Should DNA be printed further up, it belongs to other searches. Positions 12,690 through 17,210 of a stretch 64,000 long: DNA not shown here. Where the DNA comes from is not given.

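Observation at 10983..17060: Self-contained A-KR-T-sulfotransferase-TE protein: candidate one-enzyme pathway to a sulfated hydroxy acid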

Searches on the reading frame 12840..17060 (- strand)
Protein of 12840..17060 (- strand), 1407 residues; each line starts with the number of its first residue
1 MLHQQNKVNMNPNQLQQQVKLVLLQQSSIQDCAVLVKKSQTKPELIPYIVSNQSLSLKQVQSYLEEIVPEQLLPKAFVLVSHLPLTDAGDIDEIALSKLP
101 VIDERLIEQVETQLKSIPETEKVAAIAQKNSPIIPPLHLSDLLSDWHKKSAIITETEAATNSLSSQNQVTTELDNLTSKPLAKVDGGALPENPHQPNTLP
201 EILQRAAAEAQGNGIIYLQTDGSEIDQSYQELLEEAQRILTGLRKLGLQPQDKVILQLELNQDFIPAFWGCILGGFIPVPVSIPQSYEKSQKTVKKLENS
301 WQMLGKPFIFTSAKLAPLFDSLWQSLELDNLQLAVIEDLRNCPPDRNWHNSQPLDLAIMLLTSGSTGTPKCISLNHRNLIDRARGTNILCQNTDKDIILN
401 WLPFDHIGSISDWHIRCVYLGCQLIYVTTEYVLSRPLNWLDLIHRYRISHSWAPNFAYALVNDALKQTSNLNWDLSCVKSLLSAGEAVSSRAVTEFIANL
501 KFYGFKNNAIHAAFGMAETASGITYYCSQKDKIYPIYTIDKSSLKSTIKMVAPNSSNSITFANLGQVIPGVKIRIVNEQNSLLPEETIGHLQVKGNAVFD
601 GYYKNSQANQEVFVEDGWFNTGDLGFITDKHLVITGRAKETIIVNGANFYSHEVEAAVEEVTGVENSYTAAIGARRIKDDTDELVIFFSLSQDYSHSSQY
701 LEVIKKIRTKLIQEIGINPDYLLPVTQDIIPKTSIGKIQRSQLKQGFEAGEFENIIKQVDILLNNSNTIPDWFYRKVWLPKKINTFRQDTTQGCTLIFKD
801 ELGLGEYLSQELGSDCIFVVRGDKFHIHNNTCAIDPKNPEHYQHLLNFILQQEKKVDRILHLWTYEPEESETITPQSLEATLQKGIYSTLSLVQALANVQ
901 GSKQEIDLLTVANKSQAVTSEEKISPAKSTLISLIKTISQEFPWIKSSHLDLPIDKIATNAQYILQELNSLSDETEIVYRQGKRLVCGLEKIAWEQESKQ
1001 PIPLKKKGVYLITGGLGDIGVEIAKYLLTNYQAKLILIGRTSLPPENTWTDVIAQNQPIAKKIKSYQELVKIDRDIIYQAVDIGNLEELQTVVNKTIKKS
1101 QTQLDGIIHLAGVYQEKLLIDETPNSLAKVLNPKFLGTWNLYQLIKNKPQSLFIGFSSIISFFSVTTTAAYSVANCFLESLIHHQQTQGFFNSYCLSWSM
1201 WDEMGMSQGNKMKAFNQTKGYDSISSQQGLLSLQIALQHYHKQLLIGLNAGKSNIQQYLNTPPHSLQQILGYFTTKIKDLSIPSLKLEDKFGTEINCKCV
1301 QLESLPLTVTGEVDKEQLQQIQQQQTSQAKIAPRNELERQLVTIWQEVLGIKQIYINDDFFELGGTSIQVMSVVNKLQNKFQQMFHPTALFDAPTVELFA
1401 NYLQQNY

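Call 24: search_solved_structures(query=window:12840-17060:-, max_evalue=1e-100, show_alignments=2)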
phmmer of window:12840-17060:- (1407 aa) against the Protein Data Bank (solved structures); distinct sequences matched with E-value up to 1e-100: 3.
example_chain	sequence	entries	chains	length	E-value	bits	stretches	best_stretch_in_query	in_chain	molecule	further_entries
6ulw_A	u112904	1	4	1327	1.7e-225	754.9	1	105-1382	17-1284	Amino acid adenylation domain-containing protein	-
4r0m_B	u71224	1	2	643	4e-149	501.8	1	197-763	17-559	McyG protein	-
6ulx_A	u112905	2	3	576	7.2e-138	464.5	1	196-751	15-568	Amino acid adenylation domain-containing protein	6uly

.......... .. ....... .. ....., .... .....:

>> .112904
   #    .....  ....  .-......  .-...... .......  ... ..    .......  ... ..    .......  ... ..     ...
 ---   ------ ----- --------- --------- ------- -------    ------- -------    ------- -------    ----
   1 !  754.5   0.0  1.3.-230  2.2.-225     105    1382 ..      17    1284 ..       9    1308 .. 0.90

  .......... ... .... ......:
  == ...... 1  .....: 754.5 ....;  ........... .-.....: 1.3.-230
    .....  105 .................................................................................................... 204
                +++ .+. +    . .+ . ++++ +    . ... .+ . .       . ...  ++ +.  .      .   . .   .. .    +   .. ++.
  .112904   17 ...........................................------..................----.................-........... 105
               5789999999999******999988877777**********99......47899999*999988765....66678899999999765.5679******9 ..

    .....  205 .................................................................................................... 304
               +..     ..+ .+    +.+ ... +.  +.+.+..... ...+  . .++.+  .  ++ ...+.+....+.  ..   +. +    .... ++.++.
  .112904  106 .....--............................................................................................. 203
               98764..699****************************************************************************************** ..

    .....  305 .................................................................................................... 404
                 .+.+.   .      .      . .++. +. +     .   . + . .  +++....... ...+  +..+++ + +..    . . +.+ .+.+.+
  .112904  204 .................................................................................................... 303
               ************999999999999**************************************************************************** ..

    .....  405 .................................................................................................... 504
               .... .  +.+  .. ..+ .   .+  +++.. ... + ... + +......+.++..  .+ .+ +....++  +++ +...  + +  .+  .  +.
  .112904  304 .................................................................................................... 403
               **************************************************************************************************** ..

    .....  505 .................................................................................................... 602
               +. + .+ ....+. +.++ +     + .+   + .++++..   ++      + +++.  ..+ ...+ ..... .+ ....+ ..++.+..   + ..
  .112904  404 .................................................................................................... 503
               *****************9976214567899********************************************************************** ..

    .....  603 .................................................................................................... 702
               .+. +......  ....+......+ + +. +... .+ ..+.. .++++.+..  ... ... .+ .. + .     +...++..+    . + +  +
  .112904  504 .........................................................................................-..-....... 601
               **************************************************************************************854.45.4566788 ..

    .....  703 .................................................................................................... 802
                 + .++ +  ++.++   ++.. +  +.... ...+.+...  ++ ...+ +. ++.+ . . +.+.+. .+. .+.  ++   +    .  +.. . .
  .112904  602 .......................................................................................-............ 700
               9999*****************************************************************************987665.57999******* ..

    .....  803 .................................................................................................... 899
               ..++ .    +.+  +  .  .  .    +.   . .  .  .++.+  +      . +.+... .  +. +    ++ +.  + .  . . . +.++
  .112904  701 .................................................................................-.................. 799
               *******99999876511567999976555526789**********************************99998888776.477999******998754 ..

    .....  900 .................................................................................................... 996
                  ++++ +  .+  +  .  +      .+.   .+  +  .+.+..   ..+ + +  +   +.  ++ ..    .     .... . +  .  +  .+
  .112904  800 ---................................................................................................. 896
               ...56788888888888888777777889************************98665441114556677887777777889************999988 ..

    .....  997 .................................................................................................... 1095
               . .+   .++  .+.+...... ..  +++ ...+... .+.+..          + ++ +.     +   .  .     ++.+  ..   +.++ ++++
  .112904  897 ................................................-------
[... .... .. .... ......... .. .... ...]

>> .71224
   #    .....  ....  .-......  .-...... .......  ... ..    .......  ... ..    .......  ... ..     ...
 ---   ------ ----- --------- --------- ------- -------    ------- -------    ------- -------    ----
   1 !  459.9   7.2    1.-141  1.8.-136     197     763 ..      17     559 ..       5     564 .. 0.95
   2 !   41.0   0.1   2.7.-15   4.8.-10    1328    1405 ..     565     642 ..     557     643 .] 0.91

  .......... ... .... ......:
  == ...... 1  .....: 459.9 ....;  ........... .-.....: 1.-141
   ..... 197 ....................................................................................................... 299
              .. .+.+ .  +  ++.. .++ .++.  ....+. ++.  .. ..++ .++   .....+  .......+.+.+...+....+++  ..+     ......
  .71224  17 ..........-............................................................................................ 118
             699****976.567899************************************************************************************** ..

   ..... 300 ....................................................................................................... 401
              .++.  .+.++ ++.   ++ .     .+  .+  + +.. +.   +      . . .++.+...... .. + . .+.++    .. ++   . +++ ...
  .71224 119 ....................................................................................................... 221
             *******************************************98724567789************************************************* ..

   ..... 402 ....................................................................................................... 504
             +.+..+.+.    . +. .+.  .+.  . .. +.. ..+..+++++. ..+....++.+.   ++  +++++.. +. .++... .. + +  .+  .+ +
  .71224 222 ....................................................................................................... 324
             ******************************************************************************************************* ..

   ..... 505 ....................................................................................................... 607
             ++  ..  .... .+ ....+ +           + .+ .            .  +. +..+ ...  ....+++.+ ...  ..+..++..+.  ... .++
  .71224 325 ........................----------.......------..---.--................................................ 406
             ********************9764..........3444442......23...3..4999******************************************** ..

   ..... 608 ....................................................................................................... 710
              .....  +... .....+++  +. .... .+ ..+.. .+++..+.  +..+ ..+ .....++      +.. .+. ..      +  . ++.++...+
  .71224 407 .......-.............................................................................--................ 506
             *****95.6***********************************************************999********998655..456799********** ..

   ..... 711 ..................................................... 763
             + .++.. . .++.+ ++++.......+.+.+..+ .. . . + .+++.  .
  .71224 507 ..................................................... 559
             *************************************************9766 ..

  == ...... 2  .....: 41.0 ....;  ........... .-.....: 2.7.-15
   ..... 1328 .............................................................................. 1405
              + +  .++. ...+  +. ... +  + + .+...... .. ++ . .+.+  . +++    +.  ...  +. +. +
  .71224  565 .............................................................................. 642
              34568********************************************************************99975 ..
